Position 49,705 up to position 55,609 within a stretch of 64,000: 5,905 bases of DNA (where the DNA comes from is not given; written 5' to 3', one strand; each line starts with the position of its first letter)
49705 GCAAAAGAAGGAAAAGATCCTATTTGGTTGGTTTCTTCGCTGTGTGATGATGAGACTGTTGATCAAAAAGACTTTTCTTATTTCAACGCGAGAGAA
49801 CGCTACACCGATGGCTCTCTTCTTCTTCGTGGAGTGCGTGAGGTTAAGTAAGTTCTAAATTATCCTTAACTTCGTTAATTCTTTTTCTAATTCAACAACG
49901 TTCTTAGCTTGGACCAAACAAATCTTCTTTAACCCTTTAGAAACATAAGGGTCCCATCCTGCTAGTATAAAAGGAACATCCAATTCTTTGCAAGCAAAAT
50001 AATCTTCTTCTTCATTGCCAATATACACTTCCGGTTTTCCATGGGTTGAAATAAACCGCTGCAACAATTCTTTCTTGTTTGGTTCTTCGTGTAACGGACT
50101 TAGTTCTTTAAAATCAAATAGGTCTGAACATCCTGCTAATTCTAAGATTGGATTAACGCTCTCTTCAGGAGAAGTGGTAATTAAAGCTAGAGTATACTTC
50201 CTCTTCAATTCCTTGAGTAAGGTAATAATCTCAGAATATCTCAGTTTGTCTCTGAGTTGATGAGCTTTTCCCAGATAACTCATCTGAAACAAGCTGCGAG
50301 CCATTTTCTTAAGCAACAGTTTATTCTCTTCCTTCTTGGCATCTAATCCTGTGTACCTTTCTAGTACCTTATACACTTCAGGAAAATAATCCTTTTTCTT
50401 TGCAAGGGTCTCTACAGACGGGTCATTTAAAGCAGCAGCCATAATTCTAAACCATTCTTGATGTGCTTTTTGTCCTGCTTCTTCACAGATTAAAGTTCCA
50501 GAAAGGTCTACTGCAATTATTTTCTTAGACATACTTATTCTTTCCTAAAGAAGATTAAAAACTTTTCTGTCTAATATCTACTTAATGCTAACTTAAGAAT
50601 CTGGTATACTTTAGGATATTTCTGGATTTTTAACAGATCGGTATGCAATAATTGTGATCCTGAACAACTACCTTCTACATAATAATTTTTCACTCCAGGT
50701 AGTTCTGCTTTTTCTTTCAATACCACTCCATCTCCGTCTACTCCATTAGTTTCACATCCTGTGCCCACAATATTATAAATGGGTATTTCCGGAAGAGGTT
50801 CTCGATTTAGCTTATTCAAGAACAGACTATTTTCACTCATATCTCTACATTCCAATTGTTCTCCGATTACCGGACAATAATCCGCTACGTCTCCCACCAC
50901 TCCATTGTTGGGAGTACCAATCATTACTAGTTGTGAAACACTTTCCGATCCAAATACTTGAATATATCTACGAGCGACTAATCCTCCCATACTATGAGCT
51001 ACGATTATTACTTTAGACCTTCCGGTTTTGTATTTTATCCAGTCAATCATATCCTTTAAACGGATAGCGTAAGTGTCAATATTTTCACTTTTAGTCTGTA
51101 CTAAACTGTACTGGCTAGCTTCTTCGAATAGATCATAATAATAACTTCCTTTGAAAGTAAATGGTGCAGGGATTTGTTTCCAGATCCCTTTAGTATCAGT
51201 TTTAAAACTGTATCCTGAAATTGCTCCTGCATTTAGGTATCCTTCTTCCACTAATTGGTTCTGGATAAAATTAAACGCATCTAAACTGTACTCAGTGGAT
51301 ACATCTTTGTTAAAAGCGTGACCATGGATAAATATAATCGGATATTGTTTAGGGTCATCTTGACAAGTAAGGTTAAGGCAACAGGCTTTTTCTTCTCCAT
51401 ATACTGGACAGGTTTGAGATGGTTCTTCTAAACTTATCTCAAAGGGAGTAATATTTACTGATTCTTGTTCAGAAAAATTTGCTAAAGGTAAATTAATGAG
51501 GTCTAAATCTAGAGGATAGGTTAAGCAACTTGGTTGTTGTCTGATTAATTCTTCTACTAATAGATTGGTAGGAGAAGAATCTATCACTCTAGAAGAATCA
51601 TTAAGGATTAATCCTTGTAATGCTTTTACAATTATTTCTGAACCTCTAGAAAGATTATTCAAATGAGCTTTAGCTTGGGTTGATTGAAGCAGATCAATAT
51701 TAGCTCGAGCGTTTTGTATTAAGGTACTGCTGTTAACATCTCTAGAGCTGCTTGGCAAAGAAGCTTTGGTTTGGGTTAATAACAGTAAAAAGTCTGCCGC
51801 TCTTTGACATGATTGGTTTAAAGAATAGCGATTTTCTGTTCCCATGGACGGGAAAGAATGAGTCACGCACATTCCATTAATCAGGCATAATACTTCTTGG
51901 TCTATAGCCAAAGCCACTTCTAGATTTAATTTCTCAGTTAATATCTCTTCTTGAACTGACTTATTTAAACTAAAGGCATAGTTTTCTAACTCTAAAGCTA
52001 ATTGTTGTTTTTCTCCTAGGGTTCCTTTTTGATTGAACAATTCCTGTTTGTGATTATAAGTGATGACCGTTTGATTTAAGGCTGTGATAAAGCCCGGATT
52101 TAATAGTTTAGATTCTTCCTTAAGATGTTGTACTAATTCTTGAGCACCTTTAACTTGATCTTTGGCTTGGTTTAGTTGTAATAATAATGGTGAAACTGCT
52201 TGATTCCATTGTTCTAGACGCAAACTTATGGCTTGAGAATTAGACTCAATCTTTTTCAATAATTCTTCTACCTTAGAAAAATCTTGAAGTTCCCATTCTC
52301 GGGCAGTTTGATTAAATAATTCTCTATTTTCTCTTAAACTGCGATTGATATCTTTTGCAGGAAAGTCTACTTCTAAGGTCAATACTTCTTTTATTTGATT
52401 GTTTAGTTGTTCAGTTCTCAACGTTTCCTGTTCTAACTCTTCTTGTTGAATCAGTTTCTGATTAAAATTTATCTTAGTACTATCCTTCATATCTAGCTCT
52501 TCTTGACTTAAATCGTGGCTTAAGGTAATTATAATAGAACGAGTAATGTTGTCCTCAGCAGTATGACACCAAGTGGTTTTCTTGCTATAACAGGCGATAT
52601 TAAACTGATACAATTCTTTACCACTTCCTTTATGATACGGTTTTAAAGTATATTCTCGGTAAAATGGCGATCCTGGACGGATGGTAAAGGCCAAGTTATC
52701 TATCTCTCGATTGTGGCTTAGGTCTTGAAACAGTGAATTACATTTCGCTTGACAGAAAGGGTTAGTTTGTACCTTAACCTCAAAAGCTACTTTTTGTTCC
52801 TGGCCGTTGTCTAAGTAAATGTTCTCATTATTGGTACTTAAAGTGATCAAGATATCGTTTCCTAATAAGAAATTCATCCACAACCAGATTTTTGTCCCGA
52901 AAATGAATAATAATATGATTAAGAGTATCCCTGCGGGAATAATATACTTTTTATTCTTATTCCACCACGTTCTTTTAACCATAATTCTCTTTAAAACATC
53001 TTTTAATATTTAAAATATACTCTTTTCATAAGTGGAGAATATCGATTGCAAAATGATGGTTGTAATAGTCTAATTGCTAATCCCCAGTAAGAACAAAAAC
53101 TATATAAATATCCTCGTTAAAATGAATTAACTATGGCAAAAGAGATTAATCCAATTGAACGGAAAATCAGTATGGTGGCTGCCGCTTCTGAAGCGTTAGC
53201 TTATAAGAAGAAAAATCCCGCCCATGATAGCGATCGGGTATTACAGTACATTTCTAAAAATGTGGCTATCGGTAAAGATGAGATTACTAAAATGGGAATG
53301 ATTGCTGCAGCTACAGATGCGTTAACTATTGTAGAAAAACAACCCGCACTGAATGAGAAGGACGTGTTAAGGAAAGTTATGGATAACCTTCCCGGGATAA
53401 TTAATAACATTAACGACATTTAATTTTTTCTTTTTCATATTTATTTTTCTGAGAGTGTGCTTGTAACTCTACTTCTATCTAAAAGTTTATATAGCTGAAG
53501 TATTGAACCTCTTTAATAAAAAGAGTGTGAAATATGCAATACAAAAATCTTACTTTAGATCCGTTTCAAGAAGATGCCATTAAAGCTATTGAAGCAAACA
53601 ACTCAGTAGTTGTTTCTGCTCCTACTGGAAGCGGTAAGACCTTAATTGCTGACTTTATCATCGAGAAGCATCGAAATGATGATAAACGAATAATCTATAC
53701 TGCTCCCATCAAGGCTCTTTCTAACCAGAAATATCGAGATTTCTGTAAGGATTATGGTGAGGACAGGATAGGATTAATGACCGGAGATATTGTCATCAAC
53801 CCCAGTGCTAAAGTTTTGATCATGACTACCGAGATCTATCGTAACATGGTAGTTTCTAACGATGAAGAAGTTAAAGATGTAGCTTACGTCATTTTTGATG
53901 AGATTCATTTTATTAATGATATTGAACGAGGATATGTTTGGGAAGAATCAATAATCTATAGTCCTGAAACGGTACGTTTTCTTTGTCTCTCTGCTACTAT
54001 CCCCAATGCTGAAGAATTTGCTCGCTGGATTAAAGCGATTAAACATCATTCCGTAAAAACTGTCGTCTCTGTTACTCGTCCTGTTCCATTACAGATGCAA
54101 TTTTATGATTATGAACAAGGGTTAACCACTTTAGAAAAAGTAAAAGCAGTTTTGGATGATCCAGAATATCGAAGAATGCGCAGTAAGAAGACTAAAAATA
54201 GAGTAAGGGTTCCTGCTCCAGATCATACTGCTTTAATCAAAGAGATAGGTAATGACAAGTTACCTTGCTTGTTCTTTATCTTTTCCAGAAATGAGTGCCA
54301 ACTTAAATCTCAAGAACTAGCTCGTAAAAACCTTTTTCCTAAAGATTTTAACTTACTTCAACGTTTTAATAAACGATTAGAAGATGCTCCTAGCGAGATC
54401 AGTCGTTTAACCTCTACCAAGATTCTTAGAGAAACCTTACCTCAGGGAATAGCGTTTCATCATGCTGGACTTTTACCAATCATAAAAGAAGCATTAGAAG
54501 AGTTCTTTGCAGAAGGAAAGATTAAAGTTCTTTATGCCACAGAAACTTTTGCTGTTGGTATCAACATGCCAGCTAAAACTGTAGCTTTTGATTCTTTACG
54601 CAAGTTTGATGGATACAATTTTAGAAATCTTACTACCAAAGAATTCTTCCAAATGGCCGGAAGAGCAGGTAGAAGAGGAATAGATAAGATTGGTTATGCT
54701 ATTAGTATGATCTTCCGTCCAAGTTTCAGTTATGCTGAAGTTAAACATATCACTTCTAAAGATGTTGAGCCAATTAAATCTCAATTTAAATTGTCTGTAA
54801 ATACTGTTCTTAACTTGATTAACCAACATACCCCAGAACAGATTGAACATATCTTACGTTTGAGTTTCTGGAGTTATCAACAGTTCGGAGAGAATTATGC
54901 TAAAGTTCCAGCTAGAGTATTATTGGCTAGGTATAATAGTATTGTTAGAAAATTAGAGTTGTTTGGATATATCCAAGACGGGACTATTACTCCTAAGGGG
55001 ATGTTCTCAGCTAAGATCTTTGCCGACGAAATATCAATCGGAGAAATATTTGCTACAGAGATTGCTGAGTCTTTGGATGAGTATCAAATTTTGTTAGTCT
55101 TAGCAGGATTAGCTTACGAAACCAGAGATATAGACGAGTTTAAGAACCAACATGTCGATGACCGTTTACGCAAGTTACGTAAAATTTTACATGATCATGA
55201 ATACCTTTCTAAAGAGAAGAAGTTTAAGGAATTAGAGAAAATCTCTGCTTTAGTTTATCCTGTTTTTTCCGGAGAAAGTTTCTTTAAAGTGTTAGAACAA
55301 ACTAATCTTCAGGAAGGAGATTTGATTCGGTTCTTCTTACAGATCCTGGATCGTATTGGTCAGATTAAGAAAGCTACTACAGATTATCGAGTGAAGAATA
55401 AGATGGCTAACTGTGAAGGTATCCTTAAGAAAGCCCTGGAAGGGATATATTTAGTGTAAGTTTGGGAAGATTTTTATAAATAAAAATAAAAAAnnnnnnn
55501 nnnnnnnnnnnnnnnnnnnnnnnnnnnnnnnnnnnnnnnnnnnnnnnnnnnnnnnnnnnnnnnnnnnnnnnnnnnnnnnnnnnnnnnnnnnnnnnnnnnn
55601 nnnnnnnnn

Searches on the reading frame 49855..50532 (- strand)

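Call 25: search_protein_families(library=pfam, proteins=[window:49855-50532:-], max_evalue=0.001)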
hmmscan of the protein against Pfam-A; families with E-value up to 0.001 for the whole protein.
window:49855-50532:- (225 aa): 2 families
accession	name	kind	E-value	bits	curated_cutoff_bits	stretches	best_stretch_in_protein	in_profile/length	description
PF00702.32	Hydrolase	-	3e-07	31.5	26.4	1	4-149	2-151/191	haloacid dehalogenase-like hydrolase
PF13419.12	HAD_2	-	1e-05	26.2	23.8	1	88-190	71-177/178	Haloacid dehalogenase-like hydrolase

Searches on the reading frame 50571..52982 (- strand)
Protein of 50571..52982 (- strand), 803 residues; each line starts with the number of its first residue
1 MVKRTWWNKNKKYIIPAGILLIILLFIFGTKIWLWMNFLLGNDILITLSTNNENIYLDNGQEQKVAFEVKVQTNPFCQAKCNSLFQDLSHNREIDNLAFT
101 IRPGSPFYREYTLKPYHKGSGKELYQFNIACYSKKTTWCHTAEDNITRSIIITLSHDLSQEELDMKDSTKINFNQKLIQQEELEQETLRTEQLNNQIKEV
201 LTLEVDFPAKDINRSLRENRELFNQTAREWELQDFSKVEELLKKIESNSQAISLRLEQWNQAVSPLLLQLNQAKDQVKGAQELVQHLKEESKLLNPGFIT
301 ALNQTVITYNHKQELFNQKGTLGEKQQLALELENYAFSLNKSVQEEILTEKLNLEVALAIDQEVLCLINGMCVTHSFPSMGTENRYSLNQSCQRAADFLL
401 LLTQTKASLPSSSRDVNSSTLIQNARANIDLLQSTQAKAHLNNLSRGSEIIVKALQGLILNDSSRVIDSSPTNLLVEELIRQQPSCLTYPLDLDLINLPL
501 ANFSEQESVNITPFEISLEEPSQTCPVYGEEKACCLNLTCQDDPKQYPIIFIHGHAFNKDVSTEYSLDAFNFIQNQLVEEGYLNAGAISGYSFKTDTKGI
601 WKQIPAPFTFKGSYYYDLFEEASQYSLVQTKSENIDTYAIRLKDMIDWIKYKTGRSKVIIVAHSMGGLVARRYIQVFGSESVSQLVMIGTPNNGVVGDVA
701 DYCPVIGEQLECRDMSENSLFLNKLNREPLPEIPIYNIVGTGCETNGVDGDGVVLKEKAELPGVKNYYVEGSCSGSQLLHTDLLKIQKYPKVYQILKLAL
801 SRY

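Call 25: search_protein_families(library=pfam, proteins=[window:50571-52982:-], max_evalue=0.001)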
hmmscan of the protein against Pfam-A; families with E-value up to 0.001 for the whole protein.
window:50571-52982:- (803 aa): 7 families
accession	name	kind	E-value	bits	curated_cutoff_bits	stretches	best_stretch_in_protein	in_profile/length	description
PF00561.26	Abhydrolase_1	-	5.7e-09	36.4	25.8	1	636-693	48-105/245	alpha/beta hydrolase fold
PF01674.24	Lipase_2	-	1.9e-08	34.5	20.3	1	547-726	2-157/219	Lipase (class 2)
PF07819.20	PGAP1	-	2.4e-07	31.2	24.3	1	545-693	3-130/233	PGAP1-like alpha/beta domain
PF06028.17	DUF915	-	5.5e-07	29.6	22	1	627-757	74-207/255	Alpha/beta hydrolase of unknown function (DUF915)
PF02089.21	Palm_thioest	-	2.3e-06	27.9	26.8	1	630-699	53-117/254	Palmitoyl protein thioesterase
PF02450.21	LCAT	-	1.6e-05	24.8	21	1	633-696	99-166/392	Lecithin:cholesterol acyltransferase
PF24096.1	DUF7379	-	0.00031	21.2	33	1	642-694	57-114/191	Domain of unknown function (DUF7379)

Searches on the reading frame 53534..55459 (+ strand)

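Call 25: search_protein_families(library=pfam, proteins=[window:53534-55459:+], max_evalue=0.001)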
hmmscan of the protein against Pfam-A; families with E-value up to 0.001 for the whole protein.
window:53534-55459:+ (641 aa): 8 families
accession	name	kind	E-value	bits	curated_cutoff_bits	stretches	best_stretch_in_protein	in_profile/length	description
PF00270.35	DEAD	-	2e-26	93.2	26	1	10-161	2-166/167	DEAD/DEAH box helicase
PF08148.17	DSHCT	-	4.1e-15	56.4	22.7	1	482-632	1-166/172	DSHCT (NUC185) domain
PF04851.21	ResIII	-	1.6e-12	48.1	22.5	1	6-156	2-162/164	Type III restriction enzyme, res subunit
PF00271.37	Helicase_C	-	7.3e-07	29.9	23.5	1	295-382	31-110/110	Helicase conserved C-terminal domain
PF22527.2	DEXQc_Suv3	-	1.6e-06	28.2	27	1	28-151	19-129/154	DEXQ-box helicase domain of Suv3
PF20720.3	nSTAND3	-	9.9e-06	25.8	27.2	1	13-61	8-56/155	Novel STAND NTPase 3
PF01637.24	ATPase_2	-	0.00025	21.3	33.2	1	21-128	19-123/225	ATPase domain predominantly from Archaea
PF13401.12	AAA_22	-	0.00026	21.8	27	1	22-127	5-96/130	AAA domain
